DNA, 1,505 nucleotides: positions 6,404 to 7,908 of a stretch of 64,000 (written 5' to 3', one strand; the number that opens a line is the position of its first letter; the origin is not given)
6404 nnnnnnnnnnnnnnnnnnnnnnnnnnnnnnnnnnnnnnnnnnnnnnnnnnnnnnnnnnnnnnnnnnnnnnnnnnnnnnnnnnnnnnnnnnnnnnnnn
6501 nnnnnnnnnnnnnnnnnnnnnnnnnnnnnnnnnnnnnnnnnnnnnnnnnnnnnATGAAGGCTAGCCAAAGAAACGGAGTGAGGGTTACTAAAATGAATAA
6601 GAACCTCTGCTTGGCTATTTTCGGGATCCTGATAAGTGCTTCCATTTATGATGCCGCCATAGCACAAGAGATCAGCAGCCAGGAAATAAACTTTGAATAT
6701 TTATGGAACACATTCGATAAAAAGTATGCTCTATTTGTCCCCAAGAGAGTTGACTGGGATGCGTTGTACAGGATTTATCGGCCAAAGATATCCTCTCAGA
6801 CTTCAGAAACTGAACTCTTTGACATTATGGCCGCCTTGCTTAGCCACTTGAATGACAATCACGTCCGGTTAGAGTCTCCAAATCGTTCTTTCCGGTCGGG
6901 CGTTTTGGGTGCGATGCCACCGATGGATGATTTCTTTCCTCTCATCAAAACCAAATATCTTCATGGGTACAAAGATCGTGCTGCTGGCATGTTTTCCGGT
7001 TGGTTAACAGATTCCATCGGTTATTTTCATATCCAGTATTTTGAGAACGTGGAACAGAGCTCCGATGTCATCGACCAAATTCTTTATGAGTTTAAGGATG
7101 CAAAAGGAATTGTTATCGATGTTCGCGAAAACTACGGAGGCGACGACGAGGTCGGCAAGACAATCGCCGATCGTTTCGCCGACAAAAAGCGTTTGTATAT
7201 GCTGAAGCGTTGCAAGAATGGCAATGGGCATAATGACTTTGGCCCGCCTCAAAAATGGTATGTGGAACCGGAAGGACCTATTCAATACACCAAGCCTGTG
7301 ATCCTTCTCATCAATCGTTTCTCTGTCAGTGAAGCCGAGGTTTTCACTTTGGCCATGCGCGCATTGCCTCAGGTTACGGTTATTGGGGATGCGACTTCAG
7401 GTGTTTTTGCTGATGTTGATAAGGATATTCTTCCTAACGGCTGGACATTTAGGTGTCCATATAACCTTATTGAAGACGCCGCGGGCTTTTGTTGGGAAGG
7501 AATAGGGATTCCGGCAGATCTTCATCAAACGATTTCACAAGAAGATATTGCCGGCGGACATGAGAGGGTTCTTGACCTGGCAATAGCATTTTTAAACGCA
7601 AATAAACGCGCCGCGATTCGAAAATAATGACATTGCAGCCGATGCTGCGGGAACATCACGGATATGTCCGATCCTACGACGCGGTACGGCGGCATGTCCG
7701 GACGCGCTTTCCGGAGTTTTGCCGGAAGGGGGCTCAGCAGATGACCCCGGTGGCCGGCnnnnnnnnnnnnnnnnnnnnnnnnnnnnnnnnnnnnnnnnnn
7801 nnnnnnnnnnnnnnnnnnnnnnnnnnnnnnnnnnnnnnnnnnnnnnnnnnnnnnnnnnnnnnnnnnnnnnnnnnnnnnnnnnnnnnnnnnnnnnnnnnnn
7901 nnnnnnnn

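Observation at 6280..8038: Gene-sized low-GC insertion (S41 peptidase) bracketed by a duplicated promoter and 5'-gene segment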

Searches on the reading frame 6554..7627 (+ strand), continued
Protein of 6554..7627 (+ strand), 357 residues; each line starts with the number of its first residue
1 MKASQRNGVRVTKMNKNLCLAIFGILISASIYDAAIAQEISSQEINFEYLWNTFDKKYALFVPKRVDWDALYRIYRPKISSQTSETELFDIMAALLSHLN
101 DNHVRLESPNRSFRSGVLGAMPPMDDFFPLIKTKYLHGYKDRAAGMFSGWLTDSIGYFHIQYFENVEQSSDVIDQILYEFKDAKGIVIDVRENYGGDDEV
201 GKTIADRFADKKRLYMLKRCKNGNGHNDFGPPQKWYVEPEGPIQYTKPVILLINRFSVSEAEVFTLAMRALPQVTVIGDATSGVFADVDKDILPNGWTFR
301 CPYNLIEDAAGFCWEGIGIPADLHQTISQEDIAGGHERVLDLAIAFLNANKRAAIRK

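Call 31: find_encoding_contigs(protein=P0003, flank=8000, max_places=3)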
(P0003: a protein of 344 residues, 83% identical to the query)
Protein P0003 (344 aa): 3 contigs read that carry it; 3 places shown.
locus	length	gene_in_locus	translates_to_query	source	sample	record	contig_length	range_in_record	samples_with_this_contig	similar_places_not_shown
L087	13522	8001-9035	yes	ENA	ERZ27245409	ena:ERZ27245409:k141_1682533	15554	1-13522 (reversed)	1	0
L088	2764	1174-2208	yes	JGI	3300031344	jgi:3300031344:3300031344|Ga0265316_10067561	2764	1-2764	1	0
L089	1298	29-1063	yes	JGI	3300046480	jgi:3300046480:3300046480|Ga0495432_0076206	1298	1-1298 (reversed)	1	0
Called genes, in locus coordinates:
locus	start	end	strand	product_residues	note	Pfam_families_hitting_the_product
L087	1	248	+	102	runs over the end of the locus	PF01257:2Fe-2S_thioredx (weak)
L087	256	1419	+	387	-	PF00682:HMGL-like, PF22617:HCS_D2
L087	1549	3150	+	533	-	PF00144:Beta-lactamase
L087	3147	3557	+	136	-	-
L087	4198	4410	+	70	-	-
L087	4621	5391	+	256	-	PF08867:FRG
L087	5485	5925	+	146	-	PF06271:RDD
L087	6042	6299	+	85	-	-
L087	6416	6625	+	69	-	PF09720:Unstab_antitox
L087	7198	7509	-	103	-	PF13744:HTH_37, PF13560:HTH_31, PF01381:HTH_3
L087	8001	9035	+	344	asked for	PF14684:Tricorn_C1, PF03572:Peptidase_S41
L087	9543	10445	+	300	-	PF24709:DUF7670 (weak), PF07603:Lcl_C (weak)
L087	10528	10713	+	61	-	-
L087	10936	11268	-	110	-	PF14357:DUF4404 (faint)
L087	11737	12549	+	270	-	PF00691:OmpA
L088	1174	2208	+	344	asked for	PF14684:Tricorn_C1, PF03572:Peptidase_S41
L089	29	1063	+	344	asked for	PF14684:Tricorn_C1, PF03572:Peptidase_S41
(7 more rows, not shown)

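Call 32: find_encoding_contigs(protein=P0007, flank=8000, max_places=3)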
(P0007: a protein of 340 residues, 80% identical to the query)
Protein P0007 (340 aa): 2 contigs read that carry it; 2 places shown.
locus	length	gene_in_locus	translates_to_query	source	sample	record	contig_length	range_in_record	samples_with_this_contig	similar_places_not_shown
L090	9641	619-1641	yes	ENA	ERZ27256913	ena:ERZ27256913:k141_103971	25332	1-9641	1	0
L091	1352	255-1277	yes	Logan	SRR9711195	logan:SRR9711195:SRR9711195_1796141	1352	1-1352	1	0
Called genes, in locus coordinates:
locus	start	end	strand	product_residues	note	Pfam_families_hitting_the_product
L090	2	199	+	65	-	?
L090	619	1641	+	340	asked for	PF14684:Tricorn_C1, PF03572:Peptidase_S41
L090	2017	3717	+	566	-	PF10592:AIPR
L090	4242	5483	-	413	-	PF02040:ArsB, PF03600:CitMHS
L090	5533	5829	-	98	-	-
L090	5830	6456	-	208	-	PF09335:VTT_dom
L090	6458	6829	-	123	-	PF06262:Zincin_1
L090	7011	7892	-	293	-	PF01678:DAP_epimerase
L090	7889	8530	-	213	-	PF01121:CoaE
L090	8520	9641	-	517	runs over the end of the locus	PF12072:RNase_Y_N, PF00013:KH_1, PF01966:HD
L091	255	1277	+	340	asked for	PF14684:Tricorn_C1, PF03572:Peptidase_S41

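Call 43: search_protein_families(library=padloc, proteins=[window:6593-7627:+], max_evalue=0.01)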
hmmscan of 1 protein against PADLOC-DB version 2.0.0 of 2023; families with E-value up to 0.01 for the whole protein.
window:6593-7627:+ (344 aa): 0 families

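Call 57: search_protein_families(library=ncbifam, proteins=[L086:4974-5879:+, L086:5971-6903:+, L086:6945-7811:+, L086:9249-10370:+, L003:8449-8883:+, L003:9066-9572:+, L003:11262-11765:+, L090:2017-3717:+], max_evalue=0.001)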
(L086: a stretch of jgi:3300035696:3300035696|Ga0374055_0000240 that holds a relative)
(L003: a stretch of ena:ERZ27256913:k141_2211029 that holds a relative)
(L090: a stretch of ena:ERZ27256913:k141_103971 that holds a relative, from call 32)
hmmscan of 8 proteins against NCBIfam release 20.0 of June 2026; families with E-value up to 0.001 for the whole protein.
L086:4974-5879:+ (301 aa): 13 families
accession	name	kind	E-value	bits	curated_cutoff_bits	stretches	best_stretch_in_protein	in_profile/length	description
TIGR02249.1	integrase_gron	subfamily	2.7e-73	247.1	265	2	28-204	3-179/315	integron integrase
NF040815.2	recomb_XerA_Arch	equivalog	1.5e-68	231.2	220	1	31-289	4-259/263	site-specific tyrosine recombinase/integron integrase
TIGR02225.1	recomb_XerD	equivalog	1.5e-56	191.9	329.6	1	37-291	11-281/290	site-specific tyrosine recombinase XerD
TIGR02224.1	recomb_XerC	equivalog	4.1e-56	190.5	335.15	1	36-291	10-284/295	tyrosine recombinase XerC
NF011946.0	PRK15417.1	equivalog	4.1e-52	177.4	435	2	15-204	5-194/337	integron integrase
NF001399.0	PRK00283.1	subfamily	2.7e-50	171.3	279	1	37-290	20-289/300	tyrosine recombinase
NF002331.0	PRK01287.1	subfamily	2.1e-40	138.8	371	1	15-292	19-320/365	site-specific tyrosine recombinase XerC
NF003462.0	PRK05084.1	equivalog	8.2e-21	74.1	267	1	148-289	202-349/360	tyrosine recombinase XerS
NF007370.0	PRK09870.1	subfamily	5.9e-18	65.2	221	1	123-288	10-183/200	tyrosine-type DNA invertase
NF040693.1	recomb_GmtY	equivalog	9.1e-11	41.6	340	1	210-291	352-439/441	gamma-mobile-trio recombinase GmtY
NF007371.0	PRK09871.1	subfamily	1.5e-10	40.9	222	1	126-292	7-182/198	tyrosine-type DNA invertase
NF002685.0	PRK02436.1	equivalog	7e-10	39.2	178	1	122-281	93-243/245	site-specific tyrosine recombinase XerD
NF041502.1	integrase_1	equivalog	0.00044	19.1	350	0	243-292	319-368/484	site-specific integrase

L086:5971-6903:+ (310 aa): 0 families

L086:6945-7811:+ (288 aa): 0 families

L086:9249-10370:+ (373 aa): 16 families
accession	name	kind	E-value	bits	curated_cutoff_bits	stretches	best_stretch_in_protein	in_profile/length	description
TIGR01250.1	pro_imino_pep_2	subfamily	4.7e-16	59.2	167.65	1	69-163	21-112/288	proline iminopeptidase-family hydrolase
NF045948.1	ProImpepThrmp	equivalog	6e-14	52.1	500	1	56-162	8-110/291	proline iminopeptidase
NF045945.1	ProImpepLactob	equivalog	8e-11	42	400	1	72-168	26-115/293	proline iminopeptidase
TIGR02427.1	protocat_pcaD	equivalog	6.8e-10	38.7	255.85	1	90-174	28-106/251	3-oxoadipate enol-lactonase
TIGR03695.1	menH_SHCHC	equivalog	2.1e-07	30.6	208.55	1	73-170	2-94/252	2-succinyl-6-hydroxy-2,4-cyclohexadiene-1-carboxylate synthase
NF051488.1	bifunc_PcaDC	exception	3.7e-07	29.6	390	1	93-173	30-104/375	bifunctional 3-oxoadipate enol-lactonase/4-carboxymuconolactone decarboxylase PcaDC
NF050089.1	i_nPHAscl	equivalog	3.7e-07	29.5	300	0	70-194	15-131/288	intracellular short-chain-length polyhydroxyalkanoate depolymerase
NF004514.1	PRK05855.1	equivalog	4.1e-07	29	455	1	71-159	20-103/578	SDR family oxidoreductase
TIGR01249.1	pro_imino_pep_1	equivalog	4.4e-07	29.4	259.75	1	70-171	25-119/307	prolyl aminopeptidase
TIGR03611.1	RutD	equivalog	1.6e-05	24.4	238.5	1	75-197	15-133/258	pyrimidine utilization protein D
TIGR03056.1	bchO_mg_che_rel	equivalog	6e-05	22.2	172.55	0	53-160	9-108/278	alpha/beta fold hydrolase BchO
NF041096.1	esterase_EstD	equivalog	0.00014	21.1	600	0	100-160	194-254/421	esterase EstD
NF002938.0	PRK03592.1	equivalog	0.00022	20.7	241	1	74-176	31-125/298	haloalkane dehalogenase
NF051487.1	bifunc_PcaCD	exception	0.00024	20.3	430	0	96-176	193-267/413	bifunctional 4-carboxymuconolactone decarboxylase/3-oxoadipate enol-lactonase PcaCD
TIGR01738.1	bioH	equivalog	0.00035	20.3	206.95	1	278-339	180-239/245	pimeloyl-ACP methyl ester esterase BioH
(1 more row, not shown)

L003:8449-8883:+ (144 aa): 0 families

L003:9066-9572:+ (168 aa): 0 families

L003:11262-11765:+ (167 aa): 0 families

L090:2017-3717:+ (566 aa): 1 family
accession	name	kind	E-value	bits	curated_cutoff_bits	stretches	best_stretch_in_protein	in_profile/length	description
NF041935.1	MzaE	equivalog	1.7e-10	40.1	1050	1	232-363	242-383/593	MZA anti-phage system associated AIPR family protein MzaE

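Call 80: find_encoding_contigs(protein=P0020, flank=8000, max_places=3)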
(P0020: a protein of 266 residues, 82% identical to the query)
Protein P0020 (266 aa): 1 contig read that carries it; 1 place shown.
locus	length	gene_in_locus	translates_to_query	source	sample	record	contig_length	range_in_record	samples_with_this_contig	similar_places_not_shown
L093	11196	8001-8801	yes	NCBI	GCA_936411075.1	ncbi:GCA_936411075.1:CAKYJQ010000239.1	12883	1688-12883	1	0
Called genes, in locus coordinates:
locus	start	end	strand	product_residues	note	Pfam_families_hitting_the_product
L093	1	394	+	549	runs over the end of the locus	PF00015:MCPsignal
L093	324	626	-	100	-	PF13495:Phage_int_SAM_4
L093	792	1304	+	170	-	-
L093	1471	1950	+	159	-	-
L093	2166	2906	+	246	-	-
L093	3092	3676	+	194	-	-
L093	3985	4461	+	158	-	PF14534:DUF4440, PF12680:SnoaL_2 (weak)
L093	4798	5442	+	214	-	PF04299:FMN_bind_2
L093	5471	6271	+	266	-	-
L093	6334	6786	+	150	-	PF14534:DUF4440, PF12680:SnoaL_2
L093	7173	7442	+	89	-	-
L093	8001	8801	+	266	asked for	PF03572:Peptidase_S41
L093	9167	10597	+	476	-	PF18962:Por_Secre_tail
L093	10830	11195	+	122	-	?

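Call 81: find_encoding_contigs(protein=P0004, flank=8000, max_places=3)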
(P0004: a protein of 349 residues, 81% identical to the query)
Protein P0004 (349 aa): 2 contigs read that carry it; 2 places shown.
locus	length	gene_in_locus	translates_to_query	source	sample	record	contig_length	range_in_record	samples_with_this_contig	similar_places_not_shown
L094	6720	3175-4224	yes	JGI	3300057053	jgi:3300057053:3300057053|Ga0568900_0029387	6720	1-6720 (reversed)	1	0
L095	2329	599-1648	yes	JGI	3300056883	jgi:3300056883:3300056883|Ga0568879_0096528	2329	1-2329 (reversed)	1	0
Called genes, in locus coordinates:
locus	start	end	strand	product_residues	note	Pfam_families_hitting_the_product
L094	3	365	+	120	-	?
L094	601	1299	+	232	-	-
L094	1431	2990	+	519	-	-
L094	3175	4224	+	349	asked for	PF14684:Tricorn_C1, PF03572:Peptidase_S41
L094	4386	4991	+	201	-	PF01135:PCMT, PF01209:Ubie_methyltran, PF02353:CMAS, PF13489:Methyltransf_23, PF13847:Methyltransf_31, PF08241:Methyltransf_11, PF08242:Methyltransf_12, PF13649:Methyltransf_25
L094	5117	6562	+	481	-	PF00474:SSF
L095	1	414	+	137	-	?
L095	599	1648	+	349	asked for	PF14684:Tricorn_C1, PF03572:Peptidase_S41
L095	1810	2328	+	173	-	?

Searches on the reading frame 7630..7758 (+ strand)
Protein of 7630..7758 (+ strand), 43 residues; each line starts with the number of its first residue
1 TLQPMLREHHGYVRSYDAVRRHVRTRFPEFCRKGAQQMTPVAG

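Call 37: search_dna_similar(query=window:7630-7758:+, collection=plasmids, mode=protein, max_evalue=10, max_rows=25)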
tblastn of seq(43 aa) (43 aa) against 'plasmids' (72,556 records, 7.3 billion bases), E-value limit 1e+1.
Records with a match: 4; places in all: 6; records where one place covers at least 80% of the query: 0.
Best place of each record, by identity: <60% 4.
By first word of the organism name: Azospirillum 1; Caballeronia 1; Burkholderia 1; Paraburkholderia 1.
By predicted mobility (MOB-suite, as given by PLSDB): non-mobilizable 2; mobilizable 2.
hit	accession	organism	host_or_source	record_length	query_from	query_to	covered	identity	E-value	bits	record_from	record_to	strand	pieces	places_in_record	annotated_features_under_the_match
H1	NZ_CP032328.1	Azospirillum argentinense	soil sample,Agricultural field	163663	11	35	58%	56.0%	9e+0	29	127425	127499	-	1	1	IS630 family transposase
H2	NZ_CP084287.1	Caballeronia zhejiangensis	Anasa tristis,Cell culture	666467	1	24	56%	50.0%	9e+0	29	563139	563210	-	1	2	istA: IS21 family transposase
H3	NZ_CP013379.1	Burkholderia pseudomultivorans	soil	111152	1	24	56%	50.0%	9e+0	29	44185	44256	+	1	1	hypothetical protein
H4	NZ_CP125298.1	Paraburkholderia sabiae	Mimosa caesalpiniifolia,cell ...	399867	1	24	56%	50.0%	1e+1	29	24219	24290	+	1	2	istA: IS21 family transposase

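Call 38: search_protein_families(library=pfam, proteins=[window:7630-7758:+], max_evalue=10)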
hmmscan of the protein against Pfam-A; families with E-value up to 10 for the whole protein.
seq(43 aa): 0 families

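Call 40: get_annotated_region(hit=H2, flank=1500)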
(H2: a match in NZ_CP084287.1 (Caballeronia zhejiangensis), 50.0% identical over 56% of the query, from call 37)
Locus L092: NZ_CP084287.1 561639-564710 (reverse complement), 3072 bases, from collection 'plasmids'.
description: Caballeronia zhejiangensis strain A33_M4_a plasmid p3, complete sequence
organism: Caballeronia zhejiangensis (NCBI taxid 871203)
taxonomy: Bacteria; Pseudomonadota; Betaproteobacteria; Burkholderiales; Burkholderiaceae; Caballeronia; Caballeronia zhejiangensis
host: -; source: Anasa tristis,Cell culture; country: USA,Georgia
typing (MOB-suite, as given by PLSDB): mobilizable; relaxase MOBH,MOBP
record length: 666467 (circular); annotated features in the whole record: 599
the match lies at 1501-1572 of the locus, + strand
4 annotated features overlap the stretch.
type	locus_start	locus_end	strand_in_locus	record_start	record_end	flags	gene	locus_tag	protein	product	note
CDS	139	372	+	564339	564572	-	-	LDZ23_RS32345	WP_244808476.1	hypothetical protein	-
CDS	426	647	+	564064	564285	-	-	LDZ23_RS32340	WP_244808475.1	hypothetical protein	-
CDS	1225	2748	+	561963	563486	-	istA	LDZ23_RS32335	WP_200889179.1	IS21 family transposase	-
CDS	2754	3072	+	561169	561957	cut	istB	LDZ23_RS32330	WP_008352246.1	IS21-like element helper ATPase IstB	-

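Call 42: search_protein_families(library=ncbifam, proteins=[window:7630-7758:+], max_evalue=10)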
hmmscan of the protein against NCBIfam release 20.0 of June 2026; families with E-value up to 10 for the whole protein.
seq(43 aa): 0 families
